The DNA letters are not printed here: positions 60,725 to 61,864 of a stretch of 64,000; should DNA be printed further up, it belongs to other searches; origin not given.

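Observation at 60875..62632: MbnP-like and MbnH-like (diheme peroxidase) domains fused in one polypeptide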

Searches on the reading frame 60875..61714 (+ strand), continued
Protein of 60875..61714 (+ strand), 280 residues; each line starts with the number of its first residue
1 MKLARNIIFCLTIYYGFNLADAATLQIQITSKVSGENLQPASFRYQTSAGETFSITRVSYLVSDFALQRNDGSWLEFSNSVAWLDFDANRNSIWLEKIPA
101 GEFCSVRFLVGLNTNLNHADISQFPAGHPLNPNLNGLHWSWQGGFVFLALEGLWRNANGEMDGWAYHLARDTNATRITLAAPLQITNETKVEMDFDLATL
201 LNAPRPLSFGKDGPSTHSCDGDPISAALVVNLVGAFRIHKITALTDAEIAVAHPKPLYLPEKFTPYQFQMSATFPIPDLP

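Call 77: find_encoding_contigs(protein=P0321, flank=6000, max_places=1)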
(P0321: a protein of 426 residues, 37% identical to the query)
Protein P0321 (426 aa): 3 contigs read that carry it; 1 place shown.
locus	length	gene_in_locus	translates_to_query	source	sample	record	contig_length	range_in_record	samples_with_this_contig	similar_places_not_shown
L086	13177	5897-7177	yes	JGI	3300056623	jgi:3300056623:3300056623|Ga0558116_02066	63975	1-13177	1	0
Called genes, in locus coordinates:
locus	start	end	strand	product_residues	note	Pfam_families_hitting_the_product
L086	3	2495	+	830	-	?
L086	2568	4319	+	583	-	PF06824:Glyco_hydro_125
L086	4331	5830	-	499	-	PF14240:YHYH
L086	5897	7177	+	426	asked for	PF20243:MbnP, PF03150:CCP_MauG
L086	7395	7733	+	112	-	-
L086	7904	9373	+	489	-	PF13495:Phage_int_SAM_4, PF00589:Phage_integrase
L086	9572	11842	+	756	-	PF12891:Glyco_hydro_44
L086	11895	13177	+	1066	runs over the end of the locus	PF13428:TPR_14 (faint), PF00515:TPR_1 (faint), PF07719:TPR_2 (faint), PF23914:TPR_CcmH_CycH (weak), PF14559:TPR_19 (weak), PF12895:ANAPC3 (weak), PF13432:TPR_16 (weak), PF23914:TPR_CcmH_CycH (weak), +3 more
